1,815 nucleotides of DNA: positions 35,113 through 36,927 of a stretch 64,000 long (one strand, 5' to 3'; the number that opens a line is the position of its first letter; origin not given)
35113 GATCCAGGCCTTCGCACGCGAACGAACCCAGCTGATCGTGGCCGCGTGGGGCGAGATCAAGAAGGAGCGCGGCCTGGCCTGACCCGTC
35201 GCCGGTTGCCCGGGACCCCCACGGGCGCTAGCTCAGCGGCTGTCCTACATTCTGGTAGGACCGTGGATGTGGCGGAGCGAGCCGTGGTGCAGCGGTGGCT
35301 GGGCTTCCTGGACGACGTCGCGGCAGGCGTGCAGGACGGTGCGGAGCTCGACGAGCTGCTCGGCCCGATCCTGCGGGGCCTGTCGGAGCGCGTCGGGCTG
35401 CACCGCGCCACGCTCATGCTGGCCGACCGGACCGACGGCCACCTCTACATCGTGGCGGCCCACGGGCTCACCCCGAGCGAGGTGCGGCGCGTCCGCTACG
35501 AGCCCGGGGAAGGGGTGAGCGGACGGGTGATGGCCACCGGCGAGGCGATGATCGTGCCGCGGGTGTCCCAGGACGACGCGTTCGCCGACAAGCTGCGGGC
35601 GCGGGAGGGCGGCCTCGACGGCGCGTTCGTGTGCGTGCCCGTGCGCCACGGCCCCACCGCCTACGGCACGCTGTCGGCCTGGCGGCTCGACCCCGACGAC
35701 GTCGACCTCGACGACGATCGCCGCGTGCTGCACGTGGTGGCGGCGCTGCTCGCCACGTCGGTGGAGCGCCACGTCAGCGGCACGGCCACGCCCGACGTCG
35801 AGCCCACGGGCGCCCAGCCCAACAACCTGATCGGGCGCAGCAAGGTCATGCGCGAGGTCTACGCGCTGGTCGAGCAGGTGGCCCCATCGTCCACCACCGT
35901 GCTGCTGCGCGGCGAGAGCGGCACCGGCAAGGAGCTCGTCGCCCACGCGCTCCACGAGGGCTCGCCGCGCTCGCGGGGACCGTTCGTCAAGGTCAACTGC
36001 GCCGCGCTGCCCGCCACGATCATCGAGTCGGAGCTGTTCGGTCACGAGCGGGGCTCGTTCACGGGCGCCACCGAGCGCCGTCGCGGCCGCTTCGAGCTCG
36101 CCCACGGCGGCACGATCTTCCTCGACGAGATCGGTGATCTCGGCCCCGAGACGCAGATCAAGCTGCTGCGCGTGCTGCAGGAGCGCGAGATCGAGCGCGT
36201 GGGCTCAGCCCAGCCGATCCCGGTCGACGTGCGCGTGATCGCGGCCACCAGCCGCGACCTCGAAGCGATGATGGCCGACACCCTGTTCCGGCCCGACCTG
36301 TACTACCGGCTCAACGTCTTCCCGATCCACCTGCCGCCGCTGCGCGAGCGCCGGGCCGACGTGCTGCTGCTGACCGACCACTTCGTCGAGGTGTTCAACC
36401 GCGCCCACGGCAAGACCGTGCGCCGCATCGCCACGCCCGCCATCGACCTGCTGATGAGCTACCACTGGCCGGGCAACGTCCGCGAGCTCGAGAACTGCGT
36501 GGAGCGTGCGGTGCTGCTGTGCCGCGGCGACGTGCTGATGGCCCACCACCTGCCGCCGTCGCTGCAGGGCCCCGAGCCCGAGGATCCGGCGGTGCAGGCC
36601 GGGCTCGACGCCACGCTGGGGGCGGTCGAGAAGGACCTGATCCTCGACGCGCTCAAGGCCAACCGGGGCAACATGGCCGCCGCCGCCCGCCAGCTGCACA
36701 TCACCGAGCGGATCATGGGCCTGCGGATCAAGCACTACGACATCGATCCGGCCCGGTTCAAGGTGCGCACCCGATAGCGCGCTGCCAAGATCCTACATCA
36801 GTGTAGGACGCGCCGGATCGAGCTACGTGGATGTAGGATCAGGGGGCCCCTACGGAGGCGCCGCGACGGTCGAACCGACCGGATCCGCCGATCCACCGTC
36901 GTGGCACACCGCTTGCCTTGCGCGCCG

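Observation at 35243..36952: Complete sigma-54 regulatory unit visible in sequence: GAF-type enhancer-binding protein, palindromic UAS, -24/-12 promoter, and ammonium transporter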

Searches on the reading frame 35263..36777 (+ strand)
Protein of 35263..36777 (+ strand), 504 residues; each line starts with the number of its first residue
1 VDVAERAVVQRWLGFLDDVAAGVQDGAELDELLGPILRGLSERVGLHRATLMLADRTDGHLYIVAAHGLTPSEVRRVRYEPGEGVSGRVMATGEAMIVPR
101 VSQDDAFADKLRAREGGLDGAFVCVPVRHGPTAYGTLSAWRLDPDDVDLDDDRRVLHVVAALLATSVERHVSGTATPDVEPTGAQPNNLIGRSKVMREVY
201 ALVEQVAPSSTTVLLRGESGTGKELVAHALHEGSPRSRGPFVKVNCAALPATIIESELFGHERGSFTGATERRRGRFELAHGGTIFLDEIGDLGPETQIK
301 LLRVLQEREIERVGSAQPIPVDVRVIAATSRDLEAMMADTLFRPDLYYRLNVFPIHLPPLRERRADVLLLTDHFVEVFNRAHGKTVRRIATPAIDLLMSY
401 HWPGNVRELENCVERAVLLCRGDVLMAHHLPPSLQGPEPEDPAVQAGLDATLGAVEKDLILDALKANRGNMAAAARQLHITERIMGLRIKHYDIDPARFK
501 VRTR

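Call 6: search_protein_families(library=pfam, proteins=[window:35263-36777:+])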
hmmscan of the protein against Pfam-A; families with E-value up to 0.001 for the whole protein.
window:35263-36777:+ (504 aa): 11 families
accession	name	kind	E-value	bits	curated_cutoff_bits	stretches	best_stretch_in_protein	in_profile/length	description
PF00158.32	Sigma54_activat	-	2e-71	239.6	20.2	1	189-356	1-168/168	Sigma-54 interaction domain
PF25601.1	AAA_lid_14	-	1.6e-28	98.8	27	1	361-443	1-83/87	AAA+ ATPase lid domain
PF14532.12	Sigma54_activ_2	-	5.4e-21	75.7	25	1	190-360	1-138/138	Sigma-54 interaction domain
PF01590.32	GAF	-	9.1e-13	49.3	22.4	1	28-166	1-132/133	GAF domain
PF13185.12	GAF_2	-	2.5e-12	47.6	28.6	1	27-166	2-134/136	GAF domain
PF02954.25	HTH_8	-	1.3e-07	31.6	22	1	452-492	2-42/42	Bacterial regulatory protein, Fis family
PF07728.20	AAA_5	-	1.6e-06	28.6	22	1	213-329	2-121/139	AAA domain (dynein-related subfamily)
PF13492.12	GAF_3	-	2e-06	28.7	27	1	28-169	1-129/129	GAF domain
PF13191.12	AAA_16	-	6.9e-06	27.1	32.6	1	189-306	2-121/167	AAA ATPase domain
PF00004.35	AAA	-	0.00038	21.4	21.2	1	213-331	1-110/131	ATPase family associated with various cellular activities (AAA)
PF01078.27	Mg_chelatase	-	0.00063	19.6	20.3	0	268-328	93-155/207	Magnesium chelatase, subunit ChlI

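Call 7: find_homologous_proteins(query=window:35263-36777:+)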
Query window:35263-36777:+ (504 aa): 8000 proteins with E <= 0.001 among 8000 candidates; the best 120 are listed.
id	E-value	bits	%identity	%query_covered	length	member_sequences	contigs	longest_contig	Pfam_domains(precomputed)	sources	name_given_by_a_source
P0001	0.0e+0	1106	100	98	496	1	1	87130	PF13185.13,PF00158.33,PF25601.2,PF01590.33,PF02954.26,PF13492.13,PF14532.13,PF07728.21,PF13191.13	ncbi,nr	ncbi:MAG: sigma 54-interacting transcriptional regulator [Alphaproteobacteria bacterium]|nr:sigma 54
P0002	4.7e-251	852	79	98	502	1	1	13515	PF13185.13,PF00158.33,PF25601.2,PF01590.33,PF02954.26,PF14532.13,PF07728.21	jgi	jgi:Nif-specific regulatory protein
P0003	1.5e-243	827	76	100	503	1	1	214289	PF13185.13,PF00158.33,PF25601.2,PF01590.33,PF02954.26,PF14532.13,PF07728.21,PF13191.13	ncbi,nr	ncbi:MAG: sigma 54-interacting transcriptional regulator [Alphaproteobacteria bacterium]|nr:sigma 54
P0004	1.1e-239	814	76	97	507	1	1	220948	PF13185.13,PF00158.33,PF25601.2,PF01590.33,PF02954.26,PF14532.13,PF07728.21,PF13191.13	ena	-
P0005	2.5e-238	810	77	97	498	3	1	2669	PF13185.13,PF00158.33,PF25601.2,PF01590.33,PF02954.26,PF14532.13,PF07728.21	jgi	jgi:Nif-specific regulatory protein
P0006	7.7e-223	759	73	97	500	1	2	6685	PF13185.13,PF00158.33,PF25601.2,PF01590.33,PF02954.26,PF14532.13,PF07728.21,PF13191.13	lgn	-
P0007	1.1e-217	742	71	96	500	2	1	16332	PF13185.13,PF00158.33,PF25601.2,PF01590.33,PF02954.26,PF14532.13,PF07728.21,PF13191.13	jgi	-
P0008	4.8e-212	723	70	97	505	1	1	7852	PF13185.13,PF00158.33,PF25601.2,PF01590.33,PF02954.26,PF14532.13,PF07728.21,PF13191.13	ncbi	-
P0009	2.2e-202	691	68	97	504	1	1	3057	PF13185.13,PF00158.33,PF25601.2,PF01590.33,PF02954.26,PF07726.18,PF14532.13,PF07728.21,PF13191.13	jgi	jgi:Nif-specific regulatory protein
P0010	4.0e-195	667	67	96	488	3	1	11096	PF13185.13,PF00158.33,PF25601.2,PF01590.33,PF02954.26,PF14532.13,PF07728.21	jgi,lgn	jgi:Nif-specific regulatory protein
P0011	2.2e-190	652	64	97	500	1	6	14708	PF13185.13,PF00158.33,PF25601.2,PF02954.26,PF00004.36,PF14532.13,PF07728.21,PF13191.13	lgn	-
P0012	2.4e-190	652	64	97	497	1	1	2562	PF13185.13,PF00158.33,PF25601.2,PF01590.33,PF02954.26,PF14532.13,PF07728.21,PF13191.13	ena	-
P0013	1.3e-189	649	64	97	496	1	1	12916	PF13185.13,PF00158.33,PF25601.2,PF01590.33,PF02954.26,PF14532.13,PF07728.21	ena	-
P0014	3.4e-188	645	63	96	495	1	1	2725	PF13185.13,PF00158.33,PF25601.2,PF01590.33,PF02954.26,PF14532.13,PF07728.21,PF13191.13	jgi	jgi:Nif-specific regulatory protein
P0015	2.7e-187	642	64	94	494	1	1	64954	PF13185.13,PF00158.33,PF25601.2,PF01590.33,PF02954.26,PF13492.13,PF14532.13,PF07728.21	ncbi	ncbi:MAG: sigma 54-interacting transcriptional regulator [Myxococcota bacterium]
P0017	7.8e-185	633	61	98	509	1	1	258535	PF13185.13,PF00158.33,PF25601.2,PF01590.33,PF02954.26,PF14532.13,PF07728.21,PF13191.13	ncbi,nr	ncbi:MAG: sigma 54-interacting transcriptional regulator [Alphaproteobacteria bacterium]|nr:sigma 54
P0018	5.4e-183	627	61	97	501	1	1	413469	PF13185.13,PF00158.33,PF25601.2,PF01590.33,PF02954.26,PF14532.13,PF07728.21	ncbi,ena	-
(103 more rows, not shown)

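Call 8: find_related_loci(query=window:35263-36777:+, collection=genome_contigs, flank=6000)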
Query window:35263-36777:+ (504 aa) in genome_contigs; peptide patterns used: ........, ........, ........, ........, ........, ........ (x = any residue, [..] = any of these).
600 stretches matched a pattern (row limit reached: there are more); 597 encode a relative of the query (tblastn E <= 1e-3); the best 80 are kept; 80 distinct loci.
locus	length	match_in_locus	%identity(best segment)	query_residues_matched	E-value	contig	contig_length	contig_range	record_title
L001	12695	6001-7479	53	16-499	1e-165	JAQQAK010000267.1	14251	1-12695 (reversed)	MAG: Spirochaetaceae bacterium isolate JB007 k141_38642, whole genome shotgun sequence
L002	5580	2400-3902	50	13-500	8e-164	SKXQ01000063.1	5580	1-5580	MAG: Spirochaetaceae bacterium isolate CSSed162cmB_249 CSSed16-2cmB-73581, whole genome shotgun sequence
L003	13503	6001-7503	50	13-500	5e-161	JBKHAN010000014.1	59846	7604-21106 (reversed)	MAG: Spirochaetaceae bacterium isolate D1M01_18 NODE_390_length_59846_cov_7.369002, whole genome shotgun sequence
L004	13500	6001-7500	50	13-500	1e-159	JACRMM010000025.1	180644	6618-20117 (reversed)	MAG: Deltaproteobacteria bacterium isolate NC_groundwater_1907_Pr3_S2p5_68_52 SR2-18-S2p5_coassembly_scaffold_41877, who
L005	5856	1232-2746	46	11-501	3e-155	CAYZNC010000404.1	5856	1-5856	MAG TPA_asm: uncultured Bacteroidales bacterium isolate binchicken_co50_368 genome assembly, contig: NODE_19671_length_5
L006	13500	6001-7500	48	13-502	1e-153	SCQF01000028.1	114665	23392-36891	MAG: Verrucomicrobia bacterium isolate DP16D_bin.41 DP16D_bin.41-40755, whole genome shotgun sequence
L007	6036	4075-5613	48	2-503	6e-154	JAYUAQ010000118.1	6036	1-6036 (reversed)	MAG: Blastocatellia bacterium isolate GFS_6523 GFS_6523_117, whole genome shotgun sequence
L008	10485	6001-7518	51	11-500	1e-151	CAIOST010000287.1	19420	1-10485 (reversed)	uncultured bacterium isolate Loclat_bin-14761 genome assembly, contig: bin-14761:287/406, whole genome shotgun sequence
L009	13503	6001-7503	47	13-500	4e-150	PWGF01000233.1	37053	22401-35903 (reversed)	MAG: Spirochaetaceae bacterium isolate T1Sed10_196 T1-Sed10-C684, whole genome shotgun sequence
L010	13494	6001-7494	49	15-500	9e-150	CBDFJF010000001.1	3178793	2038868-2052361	MAG: Candidatus Latescibacterota bacterium isolate 2442682d-f16a-428c-a5e0-e062f027b5fd genome assembly, contig: contig_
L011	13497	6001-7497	47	11-499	5e-149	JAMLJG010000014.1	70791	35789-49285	MAG: Kiritimatiellia bacterium isolate ACE_NR_VERR3 ACE_NR_VERR3_14, whole genome shotgun sequence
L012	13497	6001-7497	48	11-499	9e-149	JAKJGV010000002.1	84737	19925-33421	MAG: Verrucomicrobia bacterium isolate UR.bin260 NODE_2_length_84737_cov_3.081845, whole genome shotgun sequence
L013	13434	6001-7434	46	19-483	2e-148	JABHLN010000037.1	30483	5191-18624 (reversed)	MAG: Desulfobacterales bacterium isolate SI037S2_bin45 SI037S2_bin45_Ctg37, whole genome shotgun sequence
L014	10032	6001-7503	47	9-496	1e-147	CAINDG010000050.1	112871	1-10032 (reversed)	MAG: uncultured planctomycete isolate A14_bin-1425 genome assembly, contig: bin-1425:50/54, whole genome shotgun sequenc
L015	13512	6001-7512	48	13-500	4e-147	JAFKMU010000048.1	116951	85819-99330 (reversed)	MAG: Verrucomicrobia bacterium isolate SCN18_30_10_14_R3_B_61_17 SCN18_30_10_14_R3_B_scaffold_240, whole genome shotgun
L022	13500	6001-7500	46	15-501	4e-150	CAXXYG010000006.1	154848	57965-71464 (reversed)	MAG: Prolixibacteraceae bacterium isolate c5aaabb9-5acb-4620-bd6b-453916c288cd genome assembly, contig: contig_6, whole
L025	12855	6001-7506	44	13-501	2e-143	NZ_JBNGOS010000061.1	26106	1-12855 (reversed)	Saccharicrinis sp. 156 c_000000000061, whole genome shotgun sequence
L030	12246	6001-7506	43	13-501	6e-140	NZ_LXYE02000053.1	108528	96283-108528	Labilibacter marinus strain Y11 contig53, whole genome shotgun sequence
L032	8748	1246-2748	44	13-500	4e-140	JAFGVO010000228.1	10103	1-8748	MAG: Deltaproteobacteria bacterium isolate ZodW_Metabat.174 k87_11269848, whole genome shotgun sequence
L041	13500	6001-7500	45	13-500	3e-146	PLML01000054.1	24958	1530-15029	MAG: Bacteroidales bacterium isolate fen_980 73.20120800_E3D.18_contig_2139, whole genome shotgun sequence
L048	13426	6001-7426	50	33-497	2e-94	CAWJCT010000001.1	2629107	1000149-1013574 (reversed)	MAG: uncultured delta proteobacterium isolate MFD04944.bin.2.60 genome assembly, contig: contig_43382, whole genome shot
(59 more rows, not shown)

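Call 9: find_encoding_contigs(protein=P0001, flank=4000, max_places=2)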
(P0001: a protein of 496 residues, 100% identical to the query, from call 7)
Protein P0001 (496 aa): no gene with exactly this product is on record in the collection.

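Call 10: find_encoding_contigs(protein=P0002, flank=4000, max_places=2)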
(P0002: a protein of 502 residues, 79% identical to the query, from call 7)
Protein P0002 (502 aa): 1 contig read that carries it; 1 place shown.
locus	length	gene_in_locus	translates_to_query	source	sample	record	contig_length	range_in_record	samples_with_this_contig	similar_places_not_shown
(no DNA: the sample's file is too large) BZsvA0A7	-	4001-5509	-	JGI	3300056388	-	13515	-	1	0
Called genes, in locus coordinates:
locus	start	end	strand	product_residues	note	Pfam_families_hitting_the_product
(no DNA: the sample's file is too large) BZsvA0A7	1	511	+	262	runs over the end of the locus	?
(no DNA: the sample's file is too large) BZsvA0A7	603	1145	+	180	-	-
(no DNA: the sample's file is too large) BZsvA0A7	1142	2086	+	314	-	PF05090:HTTM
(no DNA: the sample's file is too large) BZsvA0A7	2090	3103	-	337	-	PF06966:DUF1295, PF04140:ICMT (faint), PF04191:PEMT (faint)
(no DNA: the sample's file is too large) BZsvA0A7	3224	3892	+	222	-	PF00226:DnaJ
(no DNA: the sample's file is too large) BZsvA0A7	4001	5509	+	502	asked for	PF01590:GAF, PF13185:GAF_2, PF00158:Sigma54_activat, PF14532:Sigma54_activ_2, PF07728:AAA_5 (weak), PF25601:AAA_lid_14, PF02954:HTH_8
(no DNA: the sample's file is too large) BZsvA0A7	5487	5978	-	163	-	PF19780:DUF6265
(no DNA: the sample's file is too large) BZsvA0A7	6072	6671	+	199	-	-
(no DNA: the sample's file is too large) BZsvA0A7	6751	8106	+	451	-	PF13472:Lipase_GDSL_2 (weak)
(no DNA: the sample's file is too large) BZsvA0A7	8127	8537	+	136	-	PF01641:SelR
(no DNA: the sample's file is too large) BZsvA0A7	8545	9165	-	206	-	PF00730:HhH-GPD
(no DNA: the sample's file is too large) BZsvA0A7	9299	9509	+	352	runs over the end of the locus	PF02492:cobW, PF07683:CobW_C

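Call 11: find_encoding_contigs(protein=P0003, flank=4000, max_places=2)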
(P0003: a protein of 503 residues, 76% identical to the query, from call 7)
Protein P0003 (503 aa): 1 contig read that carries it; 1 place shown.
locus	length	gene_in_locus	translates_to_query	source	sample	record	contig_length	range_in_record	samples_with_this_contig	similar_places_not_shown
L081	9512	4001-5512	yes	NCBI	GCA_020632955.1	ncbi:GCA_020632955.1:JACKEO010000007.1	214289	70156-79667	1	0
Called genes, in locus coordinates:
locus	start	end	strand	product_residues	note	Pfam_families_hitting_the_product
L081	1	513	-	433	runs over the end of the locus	PF16656:Pur_ac_phosph_N, PF00149:Metallophos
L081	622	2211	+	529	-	PF00082:Peptidase_S8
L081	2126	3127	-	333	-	PF06966:DUF1295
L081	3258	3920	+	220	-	PF00226:DnaJ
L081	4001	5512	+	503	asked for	PF01590:GAF, PF13185:GAF_2, PF00158:Sigma54_activat, PF13191:AAA_16 (faint), PF14532:Sigma54_activ_2, PF07728:AAA_5 (weak), PF25601:AAA_lid_14, PF02954:HTH_8 (weak)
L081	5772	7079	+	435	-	PF00909:Ammonium_transp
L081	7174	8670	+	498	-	-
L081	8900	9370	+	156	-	-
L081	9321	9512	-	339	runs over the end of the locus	PF13302:Acetyltransf_3, PF00583:Acetyltransf_1, PF13673:Acetyltransf_10 (weak), PF13508:Acetyltransf_7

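Call 12: find_encoding_contigs(protein=P0004, flank=4000, max_places=2)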
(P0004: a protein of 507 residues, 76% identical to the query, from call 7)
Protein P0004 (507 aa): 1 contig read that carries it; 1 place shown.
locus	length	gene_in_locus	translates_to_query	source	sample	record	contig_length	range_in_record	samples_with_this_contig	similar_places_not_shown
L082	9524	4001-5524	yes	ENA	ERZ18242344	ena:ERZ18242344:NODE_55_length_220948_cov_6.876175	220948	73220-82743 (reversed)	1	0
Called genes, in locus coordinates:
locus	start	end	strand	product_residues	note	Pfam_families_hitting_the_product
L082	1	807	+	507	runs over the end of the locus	PF00082:Peptidase_S8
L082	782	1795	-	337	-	PF06966:DUF1295, PF02544:Steroid_dh (weak)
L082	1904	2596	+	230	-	PF00226:DnaJ (weak)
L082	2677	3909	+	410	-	PF06738:ThrE, PF12821:ThrE_2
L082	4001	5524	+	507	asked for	PF01590:GAF, PF13185:GAF_2, PF00158:Sigma54_activat, PF13191:AAA_16 (weak), PF14532:Sigma54_activ_2, PF07728:AAA_5 (weak), PF25601:AAA_lid_14, PF02954:HTH_8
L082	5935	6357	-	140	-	PF19780:DUF6265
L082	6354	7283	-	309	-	-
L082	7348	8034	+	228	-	PF00702:Hydrolase, PF12710:HAD, PF13419:HAD_2, PF13242:Hydrolase_like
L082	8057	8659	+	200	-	-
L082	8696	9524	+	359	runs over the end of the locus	PF00106:adh_short (weak), PF01073:3Beta_HSD, PF01370:Epimerase, PF02719:Polysacc_synt_2, PF04321:RmlD_sub_bind, PF07993:NAD_binding_4, PF13460:NAD_binding_10, PF16363:GDP_Man_Dehyd, +2 more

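Call 20: search_protein_families(library=ncbifam, proteins=[window:35263-36777:+], max_evalue=1e-10)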
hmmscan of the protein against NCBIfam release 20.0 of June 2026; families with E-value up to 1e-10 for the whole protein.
window:35263-36777:+ (504 aa): 25 families
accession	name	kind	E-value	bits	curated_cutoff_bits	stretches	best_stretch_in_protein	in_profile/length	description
TIGR01817.1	nifA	equivalog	1.8e-139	465.9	528.85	1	23-430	14-438/534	nif-specific transcriptional activator NifA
NF008469.0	PRK11361.1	equivalog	4.5e-106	355.3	714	1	187-497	143-459/461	acetoacetate metabolism transcriptional regulator AtoC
NF003451.0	PRK05022.1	equivalog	4.2e-103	345.8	476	1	174-481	177-497/512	nitric oxide reductase transcriptional regulator NorR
NF041552.1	TF_PrdR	equivalog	1.3e-101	340.8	795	1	187-493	267-577/577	sigma-54 dependent transcriptional regulator PrdR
TIGR01818.1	ntrC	equivalog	5e-100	335.5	558.6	1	170-435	117-382/463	nitrogen regulation protein NR(I)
NF007689.0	PRK10365.1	equivalog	9.8e-99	331.1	760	1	174-484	124-434/441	sigma-54-dependent response regulator transcription factor ZraR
TIGR02915.1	PEP_resp_reg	equivalog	1.1e-98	331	502.6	1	186-486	138-436/445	PEP-CTERM-box response regulator transcription factor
NF011958.0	PRK15429.1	equivalog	3.5e-98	330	830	1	186-495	378-687/692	formate hydrogenlyase transcriptional activator FlhA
NF050807.1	TransRegFlbDCaul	equivalog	2.7e-96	323.2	750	1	186-493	117-439/454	sigma-54-dependent transcriptional regulator FlbD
NF038308.1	RNA_repair_RtcR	equivalog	5.4e-96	322.5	650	1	185-443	178-445/530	RNA repair transcriptional activator RtcR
NF041906.1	V4R_TF_MobR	exception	6e-89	299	999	1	188-492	233-544/544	phenol degradation transcriptional regulator MobR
TIGR02329.1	propionate_PrpR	equivalog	3.2e-84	283.4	499.2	1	180-485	205-520/526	propionate catabolism operon regulatory protein PrpR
NF008176.1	PRK10923.1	equivalog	3.8e-81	273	620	1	170-447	121-398/469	nitrogen regulation protein NR(I)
TIGR02974.1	phageshock_pspF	equivalog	8.3e-81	271.8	443.55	1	189-420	1-233/336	phage shock protein operon transcriptional activator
NF041946.1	LuxO_transreg_Vib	equivalog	1.6e-80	271.2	800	1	175-436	121-382/463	quorum-sensing sigma-54 dependent transcriptional regulator LuxO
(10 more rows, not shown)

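Call 35: search_protein_families(library=pfam, proteins=[L011:7763-12370:+, L032:3435-4787:+, L008:10145-10483:+, L015:9485-10309:+, L022:8405-9157:+, L025:1826-2650:-, L030:1747-3195:+, L012:4448-5002:+, L004:4273-5796:+, L048:8120-9211:+], max_evalue=0.00001)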
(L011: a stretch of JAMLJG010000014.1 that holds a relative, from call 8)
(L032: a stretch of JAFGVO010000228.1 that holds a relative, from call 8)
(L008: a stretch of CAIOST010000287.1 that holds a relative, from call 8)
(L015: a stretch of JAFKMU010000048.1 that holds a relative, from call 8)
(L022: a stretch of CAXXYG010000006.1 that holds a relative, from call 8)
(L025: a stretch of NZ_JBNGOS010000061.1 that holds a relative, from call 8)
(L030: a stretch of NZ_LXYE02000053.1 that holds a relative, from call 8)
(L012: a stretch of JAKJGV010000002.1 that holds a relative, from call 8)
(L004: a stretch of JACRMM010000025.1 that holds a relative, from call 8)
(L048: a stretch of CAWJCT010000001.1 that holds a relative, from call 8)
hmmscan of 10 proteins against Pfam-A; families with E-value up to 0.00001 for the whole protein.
L011:7763-12370:+ (1535 aa): 4 families
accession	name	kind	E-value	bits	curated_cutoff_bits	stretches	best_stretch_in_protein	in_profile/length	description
PF00310.26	GATase_2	-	7.5e-184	611.8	19.9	1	33-455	1-420/420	Glutamine amidotransferases class-II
PF01645.23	Glu_synthase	-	4e-153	510.4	20.4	1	828-1195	3-368/369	Conserved region in glutamate synthase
PF04898.20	Glu_syn_central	-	3.5e-115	384.6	22.8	1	484-764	3-276/277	Glutamate synthase central domain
PF01493.24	GXGXG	-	1.9e-82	275.8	32.5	1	1276-1463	2-188/190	GXGXG motif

L032:3435-4787:+ (450 aa): 1 family
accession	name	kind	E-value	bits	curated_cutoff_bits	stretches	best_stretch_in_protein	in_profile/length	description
PF00148.24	Oxidored_nitro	-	9.5e-106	354.5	28.6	1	40-435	1-398/399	Nitrogenase component 1 type Oxidoreductase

L008:10145-10483:+ (113 aa): 1 family
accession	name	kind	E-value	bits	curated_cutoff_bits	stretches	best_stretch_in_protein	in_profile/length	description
PF00909.26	Ammonium_transp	-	3.5e-08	33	23.2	1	71-112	1-42/399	Ammonium Transporter Family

L015:9485-10309:+ (274 aa): 4 families
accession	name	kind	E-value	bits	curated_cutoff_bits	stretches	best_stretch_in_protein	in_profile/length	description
PF00142.24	Fer4_NifH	-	1.6e-125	418.5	25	1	2-272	1-270/271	4Fe-4S iron sulfur cluster binding proteins, NifH/frxC family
PF01656.29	CbiA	-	3.4e-11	43.6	25.4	1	5-225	3-124/125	CobQ/CobB/MinD/ParA nucleotide binding domain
PF13614.12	AAA_31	-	7.4e-08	33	27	1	1-47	1-48/177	AAA domain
PF10609.15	ParA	-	5e-07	29.8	27.1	0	7-49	10-52/246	NUBPL iron-transfer P-loop NTPase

L022:8405-9157:+ (250 aa): 1 family
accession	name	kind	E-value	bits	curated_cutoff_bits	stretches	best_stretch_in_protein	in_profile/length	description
PF00142.24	Fer4_NifH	-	1e-110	369.9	25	1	3-248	26-270/271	4Fe-4S iron sulfur cluster binding proteins, NifH/frxC family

L025:1826-2650:- (274 aa): 3 families
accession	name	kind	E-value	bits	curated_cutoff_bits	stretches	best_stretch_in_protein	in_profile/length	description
PF00142.24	Fer4_NifH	-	3.6e-127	423.9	25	1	2-273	1-271/271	4Fe-4S iron sulfur cluster binding proteins, NifH/frxC family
PF01656.29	CbiA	-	1.3e-10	41.8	25.4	1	5-225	3-124/125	CobQ/CobB/MinD/ParA nucleotide binding domain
PF13614.12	AAA_31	-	1.5e-07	32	27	1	1-60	1-63/177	AAA domain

L030:1747-3195:+ (482 aa): 2 families
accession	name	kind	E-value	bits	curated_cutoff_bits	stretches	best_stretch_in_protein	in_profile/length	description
PF13749.12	HATPase_c_4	-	6.9e-24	84.1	26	1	314-398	1-89/89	Putative ATP-dependent DNA helicase recG C-terminal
PF04326.19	SLFN_AlbA_2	-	3.4e-19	69.9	25.3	1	19-138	1-117/118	Schlafen, AlbA_2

L012:4448-5002:+ (184 aa): 0 families

L004:4273-5796:+ (507 aa): 0 families

L048:8120-9211:+ (363 aa): 1 family
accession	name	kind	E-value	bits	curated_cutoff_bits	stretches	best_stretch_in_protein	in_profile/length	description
PF00120.29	Gln-synt_C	-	2.4e-121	405.5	24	1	18-325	2-319/344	Glutamine synthetase, catalytic domain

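Call 37: find_encoding_contigs(protein=P0007, flank=3500, max_places=1)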
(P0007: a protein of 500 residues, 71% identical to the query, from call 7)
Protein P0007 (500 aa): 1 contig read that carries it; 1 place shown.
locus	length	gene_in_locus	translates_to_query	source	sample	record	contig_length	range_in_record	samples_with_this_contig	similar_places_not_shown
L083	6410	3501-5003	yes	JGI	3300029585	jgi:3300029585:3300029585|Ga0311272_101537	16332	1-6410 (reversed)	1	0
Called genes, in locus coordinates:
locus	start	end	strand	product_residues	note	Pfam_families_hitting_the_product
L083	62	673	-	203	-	PF13421:Band_7_1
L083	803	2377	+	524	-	PF00082:Peptidase_S8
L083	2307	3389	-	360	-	PF06966:DUF1295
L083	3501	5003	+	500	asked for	PF01590:GAF, PF13185:GAF_2, PF00158:Sigma54_activat, PF13191:AAA_16 (weak), PF14532:Sigma54_activ_2, PF07728:AAA_5 (weak), PF25601:AAA_lid_14, PF02954:HTH_8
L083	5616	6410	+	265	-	?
